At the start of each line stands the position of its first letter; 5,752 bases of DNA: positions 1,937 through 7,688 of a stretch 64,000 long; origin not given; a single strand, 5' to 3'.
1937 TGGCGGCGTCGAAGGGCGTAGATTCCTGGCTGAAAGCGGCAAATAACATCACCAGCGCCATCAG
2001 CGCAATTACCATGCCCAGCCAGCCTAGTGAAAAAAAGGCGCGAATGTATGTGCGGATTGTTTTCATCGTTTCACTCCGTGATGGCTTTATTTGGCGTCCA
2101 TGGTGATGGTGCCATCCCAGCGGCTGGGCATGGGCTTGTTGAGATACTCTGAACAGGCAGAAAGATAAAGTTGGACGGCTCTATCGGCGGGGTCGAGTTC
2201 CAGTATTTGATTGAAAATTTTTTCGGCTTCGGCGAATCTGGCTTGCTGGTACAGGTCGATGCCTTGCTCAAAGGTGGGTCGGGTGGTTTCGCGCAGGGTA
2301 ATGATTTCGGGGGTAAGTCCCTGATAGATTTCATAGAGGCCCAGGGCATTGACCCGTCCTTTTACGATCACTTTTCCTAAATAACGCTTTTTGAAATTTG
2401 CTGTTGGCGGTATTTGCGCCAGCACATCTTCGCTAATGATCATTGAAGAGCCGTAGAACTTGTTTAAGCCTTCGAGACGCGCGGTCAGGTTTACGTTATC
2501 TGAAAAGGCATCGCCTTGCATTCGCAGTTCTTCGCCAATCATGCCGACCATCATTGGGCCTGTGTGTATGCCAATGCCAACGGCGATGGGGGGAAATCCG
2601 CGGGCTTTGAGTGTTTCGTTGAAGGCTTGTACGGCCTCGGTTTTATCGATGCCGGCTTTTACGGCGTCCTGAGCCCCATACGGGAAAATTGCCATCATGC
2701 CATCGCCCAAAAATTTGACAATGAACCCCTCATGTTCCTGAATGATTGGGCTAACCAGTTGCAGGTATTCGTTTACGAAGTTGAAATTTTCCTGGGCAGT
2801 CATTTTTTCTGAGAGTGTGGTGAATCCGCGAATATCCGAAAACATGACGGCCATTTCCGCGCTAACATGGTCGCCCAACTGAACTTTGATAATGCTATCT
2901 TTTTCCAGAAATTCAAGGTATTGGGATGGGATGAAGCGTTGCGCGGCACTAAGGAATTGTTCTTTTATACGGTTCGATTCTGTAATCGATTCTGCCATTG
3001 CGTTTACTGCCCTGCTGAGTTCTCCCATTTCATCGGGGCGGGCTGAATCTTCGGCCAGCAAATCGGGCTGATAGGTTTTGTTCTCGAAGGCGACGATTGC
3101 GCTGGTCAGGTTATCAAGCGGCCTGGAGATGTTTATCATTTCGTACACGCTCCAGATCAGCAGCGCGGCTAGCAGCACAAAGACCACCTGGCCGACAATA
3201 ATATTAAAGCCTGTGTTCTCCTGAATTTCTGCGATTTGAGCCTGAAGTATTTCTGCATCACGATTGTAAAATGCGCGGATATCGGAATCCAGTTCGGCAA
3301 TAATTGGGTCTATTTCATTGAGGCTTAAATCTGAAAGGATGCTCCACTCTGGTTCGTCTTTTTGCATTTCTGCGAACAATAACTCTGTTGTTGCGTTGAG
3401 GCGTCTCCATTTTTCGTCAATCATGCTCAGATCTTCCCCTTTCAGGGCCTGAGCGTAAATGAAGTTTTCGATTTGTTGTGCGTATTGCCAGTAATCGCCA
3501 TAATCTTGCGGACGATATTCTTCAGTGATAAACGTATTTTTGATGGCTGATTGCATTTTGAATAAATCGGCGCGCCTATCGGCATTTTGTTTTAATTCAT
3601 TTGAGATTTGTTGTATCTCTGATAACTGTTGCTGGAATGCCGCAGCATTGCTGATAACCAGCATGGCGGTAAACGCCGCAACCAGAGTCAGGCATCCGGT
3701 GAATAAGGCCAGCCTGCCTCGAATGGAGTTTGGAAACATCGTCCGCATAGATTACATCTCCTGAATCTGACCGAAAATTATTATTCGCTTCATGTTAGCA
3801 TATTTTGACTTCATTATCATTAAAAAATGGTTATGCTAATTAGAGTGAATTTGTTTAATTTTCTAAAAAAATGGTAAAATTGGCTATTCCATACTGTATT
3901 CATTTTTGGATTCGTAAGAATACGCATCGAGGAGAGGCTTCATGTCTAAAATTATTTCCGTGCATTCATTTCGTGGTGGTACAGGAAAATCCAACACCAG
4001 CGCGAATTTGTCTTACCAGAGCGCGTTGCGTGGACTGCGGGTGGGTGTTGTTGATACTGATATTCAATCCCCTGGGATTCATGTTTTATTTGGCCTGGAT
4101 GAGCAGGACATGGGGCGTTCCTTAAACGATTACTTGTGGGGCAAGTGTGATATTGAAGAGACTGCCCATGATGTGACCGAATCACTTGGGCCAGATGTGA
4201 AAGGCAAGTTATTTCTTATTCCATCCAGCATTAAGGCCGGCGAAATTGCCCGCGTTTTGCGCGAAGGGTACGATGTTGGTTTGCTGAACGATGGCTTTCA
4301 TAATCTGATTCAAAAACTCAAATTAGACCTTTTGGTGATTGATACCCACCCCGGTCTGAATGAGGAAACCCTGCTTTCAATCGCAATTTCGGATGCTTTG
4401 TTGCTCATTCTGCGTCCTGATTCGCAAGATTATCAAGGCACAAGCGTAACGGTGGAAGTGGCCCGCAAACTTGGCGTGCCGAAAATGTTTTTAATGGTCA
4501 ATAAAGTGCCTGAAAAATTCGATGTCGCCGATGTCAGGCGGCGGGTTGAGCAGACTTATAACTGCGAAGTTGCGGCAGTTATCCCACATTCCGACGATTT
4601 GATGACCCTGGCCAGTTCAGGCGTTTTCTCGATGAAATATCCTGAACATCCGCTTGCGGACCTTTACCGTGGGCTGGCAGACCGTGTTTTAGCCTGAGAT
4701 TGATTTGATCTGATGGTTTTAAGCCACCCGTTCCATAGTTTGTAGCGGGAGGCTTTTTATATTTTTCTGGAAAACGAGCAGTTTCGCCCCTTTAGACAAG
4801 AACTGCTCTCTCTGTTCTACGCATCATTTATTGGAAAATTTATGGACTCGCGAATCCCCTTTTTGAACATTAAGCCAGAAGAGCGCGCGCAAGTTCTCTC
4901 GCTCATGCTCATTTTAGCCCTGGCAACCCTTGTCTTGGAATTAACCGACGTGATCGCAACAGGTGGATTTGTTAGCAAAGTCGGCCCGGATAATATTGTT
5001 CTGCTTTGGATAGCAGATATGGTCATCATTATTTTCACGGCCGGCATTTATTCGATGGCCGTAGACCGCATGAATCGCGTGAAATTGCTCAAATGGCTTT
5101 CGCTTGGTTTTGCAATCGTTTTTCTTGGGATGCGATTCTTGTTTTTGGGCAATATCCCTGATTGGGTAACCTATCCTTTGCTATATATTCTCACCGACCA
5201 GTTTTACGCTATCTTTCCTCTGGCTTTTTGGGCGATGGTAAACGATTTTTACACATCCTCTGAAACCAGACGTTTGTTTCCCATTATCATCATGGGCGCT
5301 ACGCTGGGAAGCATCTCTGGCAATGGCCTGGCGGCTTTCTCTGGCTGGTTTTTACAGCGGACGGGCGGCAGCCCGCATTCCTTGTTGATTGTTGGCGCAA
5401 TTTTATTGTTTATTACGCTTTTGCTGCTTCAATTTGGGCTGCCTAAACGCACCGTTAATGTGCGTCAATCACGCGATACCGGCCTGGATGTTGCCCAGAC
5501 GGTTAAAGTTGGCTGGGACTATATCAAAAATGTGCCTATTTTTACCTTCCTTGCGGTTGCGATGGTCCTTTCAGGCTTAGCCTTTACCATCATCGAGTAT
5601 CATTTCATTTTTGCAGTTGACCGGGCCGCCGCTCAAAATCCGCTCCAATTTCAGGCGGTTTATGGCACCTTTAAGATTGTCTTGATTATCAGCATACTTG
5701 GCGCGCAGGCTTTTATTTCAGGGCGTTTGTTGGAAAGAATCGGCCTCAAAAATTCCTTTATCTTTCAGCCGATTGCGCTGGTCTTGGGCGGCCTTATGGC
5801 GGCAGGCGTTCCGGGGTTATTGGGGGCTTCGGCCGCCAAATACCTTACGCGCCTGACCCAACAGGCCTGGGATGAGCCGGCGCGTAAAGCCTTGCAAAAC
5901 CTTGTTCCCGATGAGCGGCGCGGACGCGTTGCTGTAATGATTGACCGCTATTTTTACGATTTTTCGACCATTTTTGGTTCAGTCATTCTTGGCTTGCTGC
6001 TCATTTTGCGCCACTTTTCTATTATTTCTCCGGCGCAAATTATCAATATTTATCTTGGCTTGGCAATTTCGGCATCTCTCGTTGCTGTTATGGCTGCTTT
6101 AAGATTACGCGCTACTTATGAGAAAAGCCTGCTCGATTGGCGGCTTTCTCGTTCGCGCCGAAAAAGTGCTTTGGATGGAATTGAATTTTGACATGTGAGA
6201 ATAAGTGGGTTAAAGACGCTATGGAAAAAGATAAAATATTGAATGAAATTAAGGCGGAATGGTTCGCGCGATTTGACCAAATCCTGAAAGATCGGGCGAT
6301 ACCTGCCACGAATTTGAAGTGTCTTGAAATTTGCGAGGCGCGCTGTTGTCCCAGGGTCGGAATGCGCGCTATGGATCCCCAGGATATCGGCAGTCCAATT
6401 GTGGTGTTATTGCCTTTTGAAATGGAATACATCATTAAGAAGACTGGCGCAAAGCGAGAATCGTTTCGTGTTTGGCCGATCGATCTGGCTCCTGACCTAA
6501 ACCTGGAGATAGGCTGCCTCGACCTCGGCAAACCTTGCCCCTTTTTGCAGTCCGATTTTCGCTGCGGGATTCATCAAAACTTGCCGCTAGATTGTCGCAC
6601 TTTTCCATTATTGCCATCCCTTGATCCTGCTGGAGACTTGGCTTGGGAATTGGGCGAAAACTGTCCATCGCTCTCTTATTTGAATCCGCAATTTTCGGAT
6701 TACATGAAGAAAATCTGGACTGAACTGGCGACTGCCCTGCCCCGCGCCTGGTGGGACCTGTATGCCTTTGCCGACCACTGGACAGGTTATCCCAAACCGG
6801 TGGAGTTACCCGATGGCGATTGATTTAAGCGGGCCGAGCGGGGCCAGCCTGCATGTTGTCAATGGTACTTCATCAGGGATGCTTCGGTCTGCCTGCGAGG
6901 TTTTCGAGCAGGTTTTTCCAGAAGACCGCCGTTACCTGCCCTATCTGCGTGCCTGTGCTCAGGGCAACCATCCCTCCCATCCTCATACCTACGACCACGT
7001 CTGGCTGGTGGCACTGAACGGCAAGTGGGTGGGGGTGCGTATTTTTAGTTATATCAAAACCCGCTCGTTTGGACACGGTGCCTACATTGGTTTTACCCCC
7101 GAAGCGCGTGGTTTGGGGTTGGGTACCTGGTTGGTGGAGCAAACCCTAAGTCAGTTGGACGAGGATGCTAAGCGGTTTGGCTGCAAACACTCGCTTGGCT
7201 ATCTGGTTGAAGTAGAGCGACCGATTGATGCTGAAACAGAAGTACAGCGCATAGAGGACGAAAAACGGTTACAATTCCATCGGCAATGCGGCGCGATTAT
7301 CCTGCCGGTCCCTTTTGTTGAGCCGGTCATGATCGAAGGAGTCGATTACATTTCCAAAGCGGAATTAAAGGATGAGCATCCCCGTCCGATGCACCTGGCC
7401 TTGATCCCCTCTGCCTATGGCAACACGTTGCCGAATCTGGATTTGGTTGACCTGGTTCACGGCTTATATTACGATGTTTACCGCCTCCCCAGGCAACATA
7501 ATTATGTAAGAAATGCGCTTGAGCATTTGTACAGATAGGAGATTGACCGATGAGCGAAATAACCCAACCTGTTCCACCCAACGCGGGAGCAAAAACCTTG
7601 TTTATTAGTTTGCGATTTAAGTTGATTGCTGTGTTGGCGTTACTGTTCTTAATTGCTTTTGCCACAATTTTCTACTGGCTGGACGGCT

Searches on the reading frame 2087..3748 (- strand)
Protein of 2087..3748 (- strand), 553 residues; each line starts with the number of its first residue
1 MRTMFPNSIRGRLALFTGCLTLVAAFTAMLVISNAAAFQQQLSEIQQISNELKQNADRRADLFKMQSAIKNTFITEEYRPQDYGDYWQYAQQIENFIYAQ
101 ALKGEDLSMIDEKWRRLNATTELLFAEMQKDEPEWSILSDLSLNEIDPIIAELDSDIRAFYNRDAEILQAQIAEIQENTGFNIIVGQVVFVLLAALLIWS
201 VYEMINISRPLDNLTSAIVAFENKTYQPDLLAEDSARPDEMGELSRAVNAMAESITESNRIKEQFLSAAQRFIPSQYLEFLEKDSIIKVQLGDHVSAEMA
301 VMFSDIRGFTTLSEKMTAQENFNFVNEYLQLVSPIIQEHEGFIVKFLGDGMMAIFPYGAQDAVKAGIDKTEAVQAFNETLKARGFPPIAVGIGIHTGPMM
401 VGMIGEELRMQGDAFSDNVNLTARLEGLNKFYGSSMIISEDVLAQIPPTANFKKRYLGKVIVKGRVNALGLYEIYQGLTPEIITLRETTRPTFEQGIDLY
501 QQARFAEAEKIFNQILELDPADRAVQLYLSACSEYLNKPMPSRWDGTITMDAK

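Call 73: search_protein_families(library=pfam, proteins=[window:2087-3748:-], max_evalue=0.0001)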
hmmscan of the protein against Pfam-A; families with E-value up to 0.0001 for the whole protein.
window:2087-3748:- (553 aa): 2 families
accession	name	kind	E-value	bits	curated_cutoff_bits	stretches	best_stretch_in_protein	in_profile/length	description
PF00211.25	Guanylate_cyc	-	1.4e-19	70.9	21.9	1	298-467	8-175/183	Adenylate and Guanylate cyclase catalytic domain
PF00672.30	HAMP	-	3e-07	31.1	25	1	206-256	5-52/53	HAMP domain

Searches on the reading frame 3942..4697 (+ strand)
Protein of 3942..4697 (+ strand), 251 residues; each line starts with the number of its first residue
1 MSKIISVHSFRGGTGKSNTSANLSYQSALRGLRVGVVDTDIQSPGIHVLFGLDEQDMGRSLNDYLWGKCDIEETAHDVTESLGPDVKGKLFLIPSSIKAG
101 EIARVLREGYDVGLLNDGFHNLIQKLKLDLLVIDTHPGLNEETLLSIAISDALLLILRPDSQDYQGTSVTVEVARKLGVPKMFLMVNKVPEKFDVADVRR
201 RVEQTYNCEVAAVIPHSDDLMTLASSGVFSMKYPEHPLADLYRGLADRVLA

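Call 73: search_protein_families(library=pfam, proteins=[window:3942-4697:+], max_evalue=0.0001)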
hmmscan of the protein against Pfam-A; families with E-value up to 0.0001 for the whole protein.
window:3942-4697:+ (251 aa): 3 families
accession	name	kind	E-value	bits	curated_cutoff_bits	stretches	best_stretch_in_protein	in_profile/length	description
PF13614.12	AAA_31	-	7e-16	59.1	27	1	2-170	1-160/177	AAA domain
PF10609.15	ParA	-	4.5e-14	52.9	27.1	1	2-249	3-245/246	NUBPL iron-transfer P-loop NTPase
PF01656.29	CbiA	-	1.2e-12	48.3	25.4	1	5-227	1-122/125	CobQ/CobB/MinD/ParA nucleotide binding domain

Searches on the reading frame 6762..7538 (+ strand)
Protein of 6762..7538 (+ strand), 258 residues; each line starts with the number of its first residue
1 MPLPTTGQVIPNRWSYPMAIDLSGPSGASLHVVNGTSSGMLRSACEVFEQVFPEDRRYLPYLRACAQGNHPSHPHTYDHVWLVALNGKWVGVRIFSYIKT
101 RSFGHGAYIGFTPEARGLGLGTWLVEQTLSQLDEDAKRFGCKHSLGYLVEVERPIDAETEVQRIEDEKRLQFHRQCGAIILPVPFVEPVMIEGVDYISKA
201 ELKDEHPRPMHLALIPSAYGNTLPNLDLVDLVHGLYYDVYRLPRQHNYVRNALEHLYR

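Call 73: search_protein_families(library=pfam, proteins=[window:6762-7538:+], max_evalue=0.0001)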
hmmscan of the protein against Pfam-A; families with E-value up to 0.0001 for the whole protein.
window:6762-7538:+ (258 aa): 1 family
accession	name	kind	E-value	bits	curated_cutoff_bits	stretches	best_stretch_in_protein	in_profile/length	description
PF00583.31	Acetyltransf_1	-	3.4e-06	27.8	20.7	1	75-150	30-99/116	Acetyltransferase (GNAT) family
